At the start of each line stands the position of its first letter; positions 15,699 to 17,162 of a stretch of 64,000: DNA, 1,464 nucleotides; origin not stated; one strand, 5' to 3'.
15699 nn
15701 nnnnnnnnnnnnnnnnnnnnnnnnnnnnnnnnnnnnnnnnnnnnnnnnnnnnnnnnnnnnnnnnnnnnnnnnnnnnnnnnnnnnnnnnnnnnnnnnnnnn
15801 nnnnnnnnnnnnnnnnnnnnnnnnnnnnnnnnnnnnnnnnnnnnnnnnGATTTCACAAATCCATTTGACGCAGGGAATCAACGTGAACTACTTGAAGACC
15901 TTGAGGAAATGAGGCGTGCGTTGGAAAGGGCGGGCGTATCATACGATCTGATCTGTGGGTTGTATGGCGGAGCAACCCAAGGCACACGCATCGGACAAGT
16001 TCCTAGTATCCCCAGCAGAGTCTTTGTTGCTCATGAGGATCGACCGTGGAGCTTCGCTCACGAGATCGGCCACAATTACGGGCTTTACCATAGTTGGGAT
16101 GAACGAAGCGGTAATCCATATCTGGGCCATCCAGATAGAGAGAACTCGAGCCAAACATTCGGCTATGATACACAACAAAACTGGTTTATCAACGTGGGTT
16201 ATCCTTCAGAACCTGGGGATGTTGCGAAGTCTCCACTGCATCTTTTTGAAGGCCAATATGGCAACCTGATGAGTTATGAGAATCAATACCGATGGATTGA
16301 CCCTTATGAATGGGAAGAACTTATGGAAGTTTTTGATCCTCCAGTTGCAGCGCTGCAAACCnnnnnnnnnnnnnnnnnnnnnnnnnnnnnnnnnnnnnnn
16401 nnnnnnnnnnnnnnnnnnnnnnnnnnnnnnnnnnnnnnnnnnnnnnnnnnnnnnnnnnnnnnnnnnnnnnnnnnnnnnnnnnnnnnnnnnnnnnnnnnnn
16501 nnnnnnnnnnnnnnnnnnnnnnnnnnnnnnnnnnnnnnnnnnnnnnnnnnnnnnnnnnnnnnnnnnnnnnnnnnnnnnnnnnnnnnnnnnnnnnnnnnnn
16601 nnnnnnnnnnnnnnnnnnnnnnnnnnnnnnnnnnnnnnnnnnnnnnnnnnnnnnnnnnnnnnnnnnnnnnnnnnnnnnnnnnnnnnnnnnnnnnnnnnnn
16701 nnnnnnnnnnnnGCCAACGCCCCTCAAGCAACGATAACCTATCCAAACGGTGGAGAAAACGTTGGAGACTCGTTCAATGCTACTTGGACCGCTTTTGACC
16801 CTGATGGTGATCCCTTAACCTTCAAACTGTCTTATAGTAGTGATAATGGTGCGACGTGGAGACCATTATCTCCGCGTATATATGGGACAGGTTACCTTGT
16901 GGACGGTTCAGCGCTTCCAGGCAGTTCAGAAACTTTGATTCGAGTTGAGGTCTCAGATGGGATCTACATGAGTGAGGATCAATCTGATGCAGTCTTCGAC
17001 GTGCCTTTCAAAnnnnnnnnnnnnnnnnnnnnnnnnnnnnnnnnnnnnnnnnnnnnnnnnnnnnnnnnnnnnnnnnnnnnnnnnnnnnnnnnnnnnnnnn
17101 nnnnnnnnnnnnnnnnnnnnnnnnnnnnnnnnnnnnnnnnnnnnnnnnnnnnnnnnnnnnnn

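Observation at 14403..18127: Mosaic secreted metzincin carrying a cupredoxin domain and a dockerin, with a broken reading frame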

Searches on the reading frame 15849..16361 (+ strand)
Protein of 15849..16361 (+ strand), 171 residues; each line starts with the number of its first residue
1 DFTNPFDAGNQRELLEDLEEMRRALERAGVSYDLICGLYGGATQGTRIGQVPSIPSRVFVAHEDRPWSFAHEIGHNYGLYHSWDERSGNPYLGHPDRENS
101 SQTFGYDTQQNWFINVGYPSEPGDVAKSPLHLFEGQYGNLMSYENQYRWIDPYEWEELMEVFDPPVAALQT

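Call 86: search_solved_structures(query=window:15849-16361:+, max_evalue=10, show_alignments=3)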
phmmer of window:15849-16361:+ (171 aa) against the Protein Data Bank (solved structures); distinct sequences matched with E-value up to 10: 7.
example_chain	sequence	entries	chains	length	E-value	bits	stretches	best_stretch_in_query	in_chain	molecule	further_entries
3ujz_A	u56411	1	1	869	8e-05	25.9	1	68-124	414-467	Metalloprotease stcE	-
6ixx_A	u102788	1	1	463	0.44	13.7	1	68-113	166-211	Alkaline metalloprotease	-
3u1r_A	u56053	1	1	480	0.46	13.7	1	68-113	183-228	Alkaline metalloprotease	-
5cwb_A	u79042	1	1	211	0.62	13.2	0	12-37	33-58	Designed helical repeat protein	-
1h71_P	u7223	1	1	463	0.65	13.2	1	68-113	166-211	SERRALYSIN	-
1g9k_A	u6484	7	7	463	0.65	13.2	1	68-113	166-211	SERRALYSIN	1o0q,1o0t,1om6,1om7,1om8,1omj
6o38_A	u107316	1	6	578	1.2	12.3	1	69-95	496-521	Acinetobacter secreted protease CpaA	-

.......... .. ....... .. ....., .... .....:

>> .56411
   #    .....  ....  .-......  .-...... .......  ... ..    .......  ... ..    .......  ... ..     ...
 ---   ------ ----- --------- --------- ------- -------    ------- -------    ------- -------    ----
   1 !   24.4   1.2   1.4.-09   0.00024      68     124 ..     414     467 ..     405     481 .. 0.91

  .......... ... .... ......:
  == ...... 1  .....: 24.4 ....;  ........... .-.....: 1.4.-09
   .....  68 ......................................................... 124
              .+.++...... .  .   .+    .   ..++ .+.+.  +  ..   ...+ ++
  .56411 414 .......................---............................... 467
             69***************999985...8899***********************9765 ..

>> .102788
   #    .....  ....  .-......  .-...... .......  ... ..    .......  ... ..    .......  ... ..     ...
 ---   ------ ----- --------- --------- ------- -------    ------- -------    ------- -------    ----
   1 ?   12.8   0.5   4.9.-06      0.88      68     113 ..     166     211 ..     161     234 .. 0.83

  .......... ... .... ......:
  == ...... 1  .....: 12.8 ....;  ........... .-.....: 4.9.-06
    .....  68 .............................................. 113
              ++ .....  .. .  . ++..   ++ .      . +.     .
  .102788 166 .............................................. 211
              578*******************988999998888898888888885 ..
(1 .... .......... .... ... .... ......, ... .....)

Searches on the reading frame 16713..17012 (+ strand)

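Call 76: search_protein_families(library=pfam, proteins=[window:16713-17012:+], max_evalue=1)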
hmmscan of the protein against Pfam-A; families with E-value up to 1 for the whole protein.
seq(100 aa): 3 families
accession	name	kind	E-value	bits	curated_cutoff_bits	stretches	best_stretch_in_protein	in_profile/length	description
PF17957.7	Big_7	-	0.078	14.1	24.1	1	4-31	1-30/70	Bacterial Ig domain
PF02012.26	BNR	-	0.14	12.7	27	1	41-50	2-11/12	BNR/Asp-box repeat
PF21471.3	Reelin_subrepeat-B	-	0.24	11.6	27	1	38-62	61-77/127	Reelin subrepeat B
